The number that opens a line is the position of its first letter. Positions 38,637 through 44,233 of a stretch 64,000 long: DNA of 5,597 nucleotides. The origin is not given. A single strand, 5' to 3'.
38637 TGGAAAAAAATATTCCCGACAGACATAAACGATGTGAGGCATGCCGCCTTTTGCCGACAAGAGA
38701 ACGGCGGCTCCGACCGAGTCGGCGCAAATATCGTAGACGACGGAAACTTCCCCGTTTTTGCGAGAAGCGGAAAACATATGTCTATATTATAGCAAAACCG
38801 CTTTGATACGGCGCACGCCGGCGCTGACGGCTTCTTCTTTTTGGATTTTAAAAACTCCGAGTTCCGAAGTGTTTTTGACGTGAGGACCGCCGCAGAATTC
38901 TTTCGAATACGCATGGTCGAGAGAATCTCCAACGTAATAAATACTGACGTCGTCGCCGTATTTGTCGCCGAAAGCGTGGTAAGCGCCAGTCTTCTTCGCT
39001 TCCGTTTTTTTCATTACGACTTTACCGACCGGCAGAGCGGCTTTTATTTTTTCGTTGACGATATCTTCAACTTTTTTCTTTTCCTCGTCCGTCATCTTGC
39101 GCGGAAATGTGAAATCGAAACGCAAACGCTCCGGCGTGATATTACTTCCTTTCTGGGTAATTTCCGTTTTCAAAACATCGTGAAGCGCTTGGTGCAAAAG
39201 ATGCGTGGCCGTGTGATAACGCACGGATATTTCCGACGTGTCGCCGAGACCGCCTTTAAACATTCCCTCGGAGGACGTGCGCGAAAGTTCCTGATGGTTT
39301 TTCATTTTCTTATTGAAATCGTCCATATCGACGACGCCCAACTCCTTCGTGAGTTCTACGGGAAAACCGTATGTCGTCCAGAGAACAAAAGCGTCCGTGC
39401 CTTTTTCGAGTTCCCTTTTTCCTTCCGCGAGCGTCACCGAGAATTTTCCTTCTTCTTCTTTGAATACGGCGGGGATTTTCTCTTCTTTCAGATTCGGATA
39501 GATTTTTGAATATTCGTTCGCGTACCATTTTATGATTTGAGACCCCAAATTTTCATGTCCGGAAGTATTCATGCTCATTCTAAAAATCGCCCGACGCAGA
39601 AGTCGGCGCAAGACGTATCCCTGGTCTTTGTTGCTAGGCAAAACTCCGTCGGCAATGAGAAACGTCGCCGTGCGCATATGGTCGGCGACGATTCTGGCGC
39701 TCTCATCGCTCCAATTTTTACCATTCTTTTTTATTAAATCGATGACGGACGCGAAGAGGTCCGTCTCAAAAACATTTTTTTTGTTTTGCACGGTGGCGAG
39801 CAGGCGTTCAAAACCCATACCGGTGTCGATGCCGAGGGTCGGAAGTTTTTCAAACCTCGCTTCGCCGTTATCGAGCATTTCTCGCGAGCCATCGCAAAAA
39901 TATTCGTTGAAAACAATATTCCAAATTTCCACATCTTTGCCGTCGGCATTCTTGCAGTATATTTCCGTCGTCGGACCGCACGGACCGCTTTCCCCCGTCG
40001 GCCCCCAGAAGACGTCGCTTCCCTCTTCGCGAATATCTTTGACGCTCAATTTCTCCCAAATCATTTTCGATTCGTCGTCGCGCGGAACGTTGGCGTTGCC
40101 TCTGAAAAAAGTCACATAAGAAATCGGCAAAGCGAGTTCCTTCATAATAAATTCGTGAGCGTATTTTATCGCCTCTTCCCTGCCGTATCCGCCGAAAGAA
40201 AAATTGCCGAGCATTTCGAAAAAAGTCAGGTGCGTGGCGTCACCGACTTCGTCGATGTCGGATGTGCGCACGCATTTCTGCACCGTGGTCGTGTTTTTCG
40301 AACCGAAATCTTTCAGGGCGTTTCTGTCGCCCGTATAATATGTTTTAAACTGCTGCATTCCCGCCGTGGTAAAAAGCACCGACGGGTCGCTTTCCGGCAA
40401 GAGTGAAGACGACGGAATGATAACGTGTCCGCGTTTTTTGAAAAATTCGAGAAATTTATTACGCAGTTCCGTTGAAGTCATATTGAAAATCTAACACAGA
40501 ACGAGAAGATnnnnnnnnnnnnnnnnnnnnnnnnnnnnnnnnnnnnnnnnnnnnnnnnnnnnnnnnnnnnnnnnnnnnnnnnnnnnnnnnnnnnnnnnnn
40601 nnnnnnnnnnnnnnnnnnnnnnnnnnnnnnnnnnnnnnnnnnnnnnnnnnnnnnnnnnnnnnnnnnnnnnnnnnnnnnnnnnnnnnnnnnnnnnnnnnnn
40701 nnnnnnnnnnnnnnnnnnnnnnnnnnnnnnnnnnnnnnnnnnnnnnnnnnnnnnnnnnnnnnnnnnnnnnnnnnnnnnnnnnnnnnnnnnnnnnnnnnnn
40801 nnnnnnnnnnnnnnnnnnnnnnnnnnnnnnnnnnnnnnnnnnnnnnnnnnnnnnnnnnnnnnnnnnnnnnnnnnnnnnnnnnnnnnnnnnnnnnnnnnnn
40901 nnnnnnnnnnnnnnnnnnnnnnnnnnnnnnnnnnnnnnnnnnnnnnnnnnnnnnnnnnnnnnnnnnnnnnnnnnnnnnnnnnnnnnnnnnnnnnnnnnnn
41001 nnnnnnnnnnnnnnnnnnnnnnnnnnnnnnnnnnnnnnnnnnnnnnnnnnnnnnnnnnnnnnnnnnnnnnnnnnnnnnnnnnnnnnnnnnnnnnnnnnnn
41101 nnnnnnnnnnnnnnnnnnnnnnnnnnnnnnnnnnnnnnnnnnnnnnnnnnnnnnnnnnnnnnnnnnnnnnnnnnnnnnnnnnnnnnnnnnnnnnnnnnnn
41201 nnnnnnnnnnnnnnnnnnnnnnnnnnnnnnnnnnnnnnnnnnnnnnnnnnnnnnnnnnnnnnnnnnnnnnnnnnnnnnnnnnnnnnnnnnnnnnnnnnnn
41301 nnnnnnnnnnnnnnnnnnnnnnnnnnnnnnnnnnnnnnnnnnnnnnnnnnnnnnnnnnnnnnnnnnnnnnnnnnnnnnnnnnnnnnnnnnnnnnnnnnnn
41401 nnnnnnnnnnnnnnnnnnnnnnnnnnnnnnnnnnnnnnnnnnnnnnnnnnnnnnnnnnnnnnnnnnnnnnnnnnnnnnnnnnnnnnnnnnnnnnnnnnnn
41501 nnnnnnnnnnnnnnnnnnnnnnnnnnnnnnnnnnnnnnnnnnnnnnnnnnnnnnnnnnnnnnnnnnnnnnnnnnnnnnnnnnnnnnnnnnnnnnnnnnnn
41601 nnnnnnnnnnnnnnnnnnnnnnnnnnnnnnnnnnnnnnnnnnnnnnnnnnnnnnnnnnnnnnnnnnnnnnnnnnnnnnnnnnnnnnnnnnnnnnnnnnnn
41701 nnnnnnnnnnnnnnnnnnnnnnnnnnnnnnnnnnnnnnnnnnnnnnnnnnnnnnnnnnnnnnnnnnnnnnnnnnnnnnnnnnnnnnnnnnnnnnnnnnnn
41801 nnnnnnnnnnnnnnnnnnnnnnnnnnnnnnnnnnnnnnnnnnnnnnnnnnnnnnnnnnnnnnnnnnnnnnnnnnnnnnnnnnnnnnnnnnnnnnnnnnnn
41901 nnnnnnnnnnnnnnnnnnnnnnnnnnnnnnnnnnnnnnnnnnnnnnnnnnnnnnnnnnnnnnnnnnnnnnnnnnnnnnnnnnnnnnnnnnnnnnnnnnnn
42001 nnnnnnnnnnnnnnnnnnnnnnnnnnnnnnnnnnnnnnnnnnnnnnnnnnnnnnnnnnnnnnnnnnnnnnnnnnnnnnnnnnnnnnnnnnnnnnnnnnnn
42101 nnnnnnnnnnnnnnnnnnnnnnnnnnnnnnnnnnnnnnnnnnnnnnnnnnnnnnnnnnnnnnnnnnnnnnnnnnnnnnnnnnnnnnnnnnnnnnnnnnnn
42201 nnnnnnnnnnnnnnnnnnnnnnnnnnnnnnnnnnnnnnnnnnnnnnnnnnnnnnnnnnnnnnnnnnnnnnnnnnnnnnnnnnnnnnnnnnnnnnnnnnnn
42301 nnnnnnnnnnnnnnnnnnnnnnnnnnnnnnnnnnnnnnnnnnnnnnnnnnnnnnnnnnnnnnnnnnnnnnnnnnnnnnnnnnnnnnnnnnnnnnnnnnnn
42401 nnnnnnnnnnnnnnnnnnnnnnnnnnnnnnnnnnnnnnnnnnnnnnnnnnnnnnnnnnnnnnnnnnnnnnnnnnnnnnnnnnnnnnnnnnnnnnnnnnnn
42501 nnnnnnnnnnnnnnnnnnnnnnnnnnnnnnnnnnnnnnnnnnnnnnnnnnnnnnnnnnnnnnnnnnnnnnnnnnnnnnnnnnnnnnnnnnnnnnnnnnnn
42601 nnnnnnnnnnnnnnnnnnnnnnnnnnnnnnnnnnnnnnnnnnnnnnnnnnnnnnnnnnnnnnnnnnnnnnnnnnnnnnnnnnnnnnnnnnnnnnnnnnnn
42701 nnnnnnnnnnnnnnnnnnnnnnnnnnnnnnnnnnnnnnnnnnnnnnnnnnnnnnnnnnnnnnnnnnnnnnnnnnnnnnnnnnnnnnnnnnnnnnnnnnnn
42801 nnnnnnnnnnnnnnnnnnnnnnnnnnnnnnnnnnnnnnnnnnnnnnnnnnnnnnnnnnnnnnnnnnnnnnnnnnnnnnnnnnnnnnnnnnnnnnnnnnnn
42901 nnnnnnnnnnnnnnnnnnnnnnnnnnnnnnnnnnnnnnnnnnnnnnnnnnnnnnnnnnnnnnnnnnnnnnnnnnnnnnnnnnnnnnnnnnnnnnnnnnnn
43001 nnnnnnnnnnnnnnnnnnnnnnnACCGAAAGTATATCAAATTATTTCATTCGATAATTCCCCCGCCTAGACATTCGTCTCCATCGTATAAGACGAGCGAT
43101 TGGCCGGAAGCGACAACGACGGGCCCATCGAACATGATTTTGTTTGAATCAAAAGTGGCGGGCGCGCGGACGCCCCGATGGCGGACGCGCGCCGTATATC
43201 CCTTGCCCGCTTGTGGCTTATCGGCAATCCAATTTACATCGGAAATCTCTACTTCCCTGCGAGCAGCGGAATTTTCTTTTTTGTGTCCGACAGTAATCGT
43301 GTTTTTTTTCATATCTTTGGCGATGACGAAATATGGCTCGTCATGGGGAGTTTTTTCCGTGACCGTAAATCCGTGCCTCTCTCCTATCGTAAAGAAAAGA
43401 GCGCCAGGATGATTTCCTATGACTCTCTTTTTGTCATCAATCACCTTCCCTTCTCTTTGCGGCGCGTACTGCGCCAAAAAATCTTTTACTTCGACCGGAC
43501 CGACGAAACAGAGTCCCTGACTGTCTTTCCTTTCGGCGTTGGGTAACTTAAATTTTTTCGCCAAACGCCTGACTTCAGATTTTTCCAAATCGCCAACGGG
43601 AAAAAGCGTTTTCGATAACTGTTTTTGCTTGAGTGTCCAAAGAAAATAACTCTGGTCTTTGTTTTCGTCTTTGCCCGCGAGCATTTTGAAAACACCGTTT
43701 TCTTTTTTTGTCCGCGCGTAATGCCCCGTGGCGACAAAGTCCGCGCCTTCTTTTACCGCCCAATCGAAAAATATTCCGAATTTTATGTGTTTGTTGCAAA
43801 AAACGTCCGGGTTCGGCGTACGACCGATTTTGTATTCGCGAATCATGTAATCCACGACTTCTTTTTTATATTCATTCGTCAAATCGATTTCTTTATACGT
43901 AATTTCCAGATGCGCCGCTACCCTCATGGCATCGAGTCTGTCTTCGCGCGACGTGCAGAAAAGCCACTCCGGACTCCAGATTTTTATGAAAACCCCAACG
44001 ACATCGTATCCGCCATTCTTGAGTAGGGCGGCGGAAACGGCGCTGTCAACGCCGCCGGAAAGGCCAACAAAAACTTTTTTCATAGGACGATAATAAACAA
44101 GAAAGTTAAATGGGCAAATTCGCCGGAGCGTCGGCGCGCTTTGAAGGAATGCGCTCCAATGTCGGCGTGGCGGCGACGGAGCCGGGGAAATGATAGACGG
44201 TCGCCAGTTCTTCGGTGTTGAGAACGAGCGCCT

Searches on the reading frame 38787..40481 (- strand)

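Call 75: search_protein_families(library=pfam, max_evalue=0.0001, proteins=[window:38787-40481:-])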
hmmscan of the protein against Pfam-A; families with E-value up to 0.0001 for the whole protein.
window:38787-40481:- (564 aa): 2 families
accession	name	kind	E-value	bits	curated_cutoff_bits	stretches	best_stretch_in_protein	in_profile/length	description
PF01411.24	tRNA-synt_2c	-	3.9e-98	329.8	30.3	1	5-408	1-436/552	tRNA synthetases class II (A)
PF07973.19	tRNA_SAD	-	1.6e-16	60.5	24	1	512-559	1-43/44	Threonyl and Alanyl tRNA synthetase second additional domain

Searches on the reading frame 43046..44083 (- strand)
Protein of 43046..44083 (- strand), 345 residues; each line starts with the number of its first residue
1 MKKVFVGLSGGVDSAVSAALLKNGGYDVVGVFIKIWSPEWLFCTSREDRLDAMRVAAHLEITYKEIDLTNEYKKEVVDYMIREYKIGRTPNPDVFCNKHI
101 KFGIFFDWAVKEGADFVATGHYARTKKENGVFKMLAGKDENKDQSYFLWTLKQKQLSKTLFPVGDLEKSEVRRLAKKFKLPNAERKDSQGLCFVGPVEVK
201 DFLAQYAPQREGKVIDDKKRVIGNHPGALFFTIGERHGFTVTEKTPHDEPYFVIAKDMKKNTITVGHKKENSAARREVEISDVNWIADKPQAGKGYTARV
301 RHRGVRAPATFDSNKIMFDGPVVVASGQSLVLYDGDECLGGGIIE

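Call 75: search_protein_families(library=pfam, max_evalue=0.0001, proteins=[window:43046-44083:-])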
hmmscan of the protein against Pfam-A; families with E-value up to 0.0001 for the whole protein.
window:43046-44083:- (345 aa): 4 families
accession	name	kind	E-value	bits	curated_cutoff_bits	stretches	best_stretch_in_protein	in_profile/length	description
PF03054.22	tRNA_Me_trans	-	5.4e-76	255.2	20.6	1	2-195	1-201/202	tRNA methyl transferase HUP domain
PF20259.3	tRNA_Me_trans_M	-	4.9e-19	68.1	27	1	200-267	1-66/66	tRNA methyl transferase PRC-barrel domain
PF20258.4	tRNA_Me_trans_C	-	1e-13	51.8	20.6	1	276-344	2-77/77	Aminomethyltransferase beta-barrel domain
PF02540.23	NAD_synthase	-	4.1e-09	36.4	21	1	2-73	19-86/242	NAD synthase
